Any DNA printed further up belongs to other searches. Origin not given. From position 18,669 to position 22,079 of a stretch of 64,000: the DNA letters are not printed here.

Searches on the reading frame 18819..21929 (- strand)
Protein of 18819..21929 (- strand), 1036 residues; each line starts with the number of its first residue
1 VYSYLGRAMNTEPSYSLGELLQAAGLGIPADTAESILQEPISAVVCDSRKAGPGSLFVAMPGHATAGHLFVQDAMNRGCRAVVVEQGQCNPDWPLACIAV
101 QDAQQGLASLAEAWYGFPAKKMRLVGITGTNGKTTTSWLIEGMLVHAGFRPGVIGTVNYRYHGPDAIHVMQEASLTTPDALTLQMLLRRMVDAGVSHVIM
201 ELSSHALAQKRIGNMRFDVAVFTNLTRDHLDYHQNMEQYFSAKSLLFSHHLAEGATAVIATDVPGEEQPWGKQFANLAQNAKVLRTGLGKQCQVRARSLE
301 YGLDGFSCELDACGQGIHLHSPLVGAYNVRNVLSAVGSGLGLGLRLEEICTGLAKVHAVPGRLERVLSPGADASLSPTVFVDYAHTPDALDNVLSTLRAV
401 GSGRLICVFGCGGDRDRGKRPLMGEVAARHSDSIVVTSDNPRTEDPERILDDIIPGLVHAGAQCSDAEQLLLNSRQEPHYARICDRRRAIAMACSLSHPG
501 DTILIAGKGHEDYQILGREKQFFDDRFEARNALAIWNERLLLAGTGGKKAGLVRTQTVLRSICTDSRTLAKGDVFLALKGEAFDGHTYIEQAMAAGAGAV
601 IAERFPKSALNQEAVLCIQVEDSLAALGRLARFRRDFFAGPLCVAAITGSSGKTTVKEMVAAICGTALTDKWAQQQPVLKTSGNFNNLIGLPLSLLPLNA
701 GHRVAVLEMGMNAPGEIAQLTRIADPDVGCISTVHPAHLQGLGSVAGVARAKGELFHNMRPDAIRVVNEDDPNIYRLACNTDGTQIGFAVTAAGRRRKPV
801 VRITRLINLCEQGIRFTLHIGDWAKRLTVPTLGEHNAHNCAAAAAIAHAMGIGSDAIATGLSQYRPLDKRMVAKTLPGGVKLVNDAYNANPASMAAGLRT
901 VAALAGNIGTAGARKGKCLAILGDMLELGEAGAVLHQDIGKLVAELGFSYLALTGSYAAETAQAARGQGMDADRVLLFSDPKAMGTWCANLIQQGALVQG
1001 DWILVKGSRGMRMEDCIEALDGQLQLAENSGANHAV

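Call 34: search_protein_families(library=pfam, proteins=[window:18819-21929:-], max_evalue=0.00001)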
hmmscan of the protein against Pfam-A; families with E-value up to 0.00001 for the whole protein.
window:18819-21929:- (1036 aa): 3 families
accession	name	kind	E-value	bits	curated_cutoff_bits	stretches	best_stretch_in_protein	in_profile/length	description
PF08245.18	Mur_ligase_M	-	8.9e-86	287.4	24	2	127-337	1-198/200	Mur ligase middle domain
PF02875.26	Mur_ligase_C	-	4.7e-44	150.7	28.4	2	377-509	12-127/127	Mur ligase, glutamate ligase domain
PF01225.30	Mur_ligase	-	6.8e-20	71.7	21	2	561-634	4-94/95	Mur ligase family, catalytic domain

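Call 78: search_protein_families(library=ncbifam, proteins=[window:18819-21929:-], max_evalue=1e-10)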
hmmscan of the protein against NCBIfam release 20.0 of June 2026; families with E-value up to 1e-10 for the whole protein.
window:18819-21929:- (1036 aa): 26 families (the best 25 are shown)
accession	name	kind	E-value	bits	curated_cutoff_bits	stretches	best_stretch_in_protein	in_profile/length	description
NF008896.0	PRK11929.1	equivalog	9.1e-293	973.7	1023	1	40-1021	28-957/965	bifunctional UDP-N-acetylmuramoyl-L-alanyl-D-glutamate--2,6-diaminopimelate ligase MurE/UDP-N-acetylmuramoyl-tripeptide--D-alanyl-D-alanine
NF001126.0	PRK00139.1-4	equivalog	3e-182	606.5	373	2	37-533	19-482/486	UDP-N-acetylmuramoyl-L-alanyl-D-glutamate--2,6-diaminopimelate ligase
NF001124.0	PRK00139.1-2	equivalog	2.2e-180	600.7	476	2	34-534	21-493/500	UDP-N-acetylmuramoyl-L-alanyl-D-glutamate--2,6-diaminopimelate ligase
TIGR01085.1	murE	subfamily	1e-175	585.2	257.3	2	41-533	4-471/472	UDP-N-acetylmuramyl-tripeptide synthetase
NF001123.0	PRK00139.1-1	equivalog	2.2e-148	495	586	2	38-533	17-489/493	UDP-N-acetylmuramoyl-L-alanyl-D-glutamate--2,6-diaminopimelate ligase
TIGR01143.1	murF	subfamily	4.4e-148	493.7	288.6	2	564-1020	1-418/418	UDP-N-acetylmuramoyl-tripeptide--D-alanyl-D-alanine ligase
NF008041.0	PRK10773.1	equivalog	6e-101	338.4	551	2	553-1022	18-449/453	UDP-N-acetylmuramoyl-tripeptide--D-alanyl-D-alanine ligase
NF010628.0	PRK14022.1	equivalog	2.4e-100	336.6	536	1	41-522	35-469/483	UDP-N-acetylmuramoyl-L-alanyl-D-glutamate--L-lysine ligase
NF010693.0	PRK14093.1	equivalog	3.7e-83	279.8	544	2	534-1025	5-469/479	UDP-N-acetylmuramoylalanyl-D-glutamyl-2,6-diaminopimelate--D-alanyl-D-alanine ligase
NF001130.0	PRK00139.2-4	equivalog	1.5e-65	221.9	715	1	41-517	31-495/516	UDP-N-acetylmuramoyl-L-alanyl-D-glutamate--2,6-diaminopimelate ligase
NF008897.0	PRK11930.1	equivalog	1.1e-63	215.5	804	2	554-1023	19-456/822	bifunctional UDP-N-acetylmuramoyl-tripeptide:D-alanyl-D-alanine ligase/alanine racemase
NF001127.0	PRK00139.2-1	equivalog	2.7e-48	165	997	2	41-246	31-234/520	UDP-N-acetylmuramoyl-L-alanyl-D-glutamate--2,6-diaminopimelate ligase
NF001129.0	PRK00139.2-3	equivalog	7.9e-47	159.9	762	1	29-514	30-495/517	UDP-N-acetylmuramoyl-L-alanyl-D-glutamate--2,6-diaminopimelate ligase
TIGR01082.1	murC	equivalog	9.9e-40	136.9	335.1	2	216-409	167-352/449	UDP-N-acetylmuramate--L-alanine ligase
NF053645.1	pMurC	equivalog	2.4e-39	135.4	560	1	641-791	101-246/492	pseudomurein biosynthesis peptide ligase pMurC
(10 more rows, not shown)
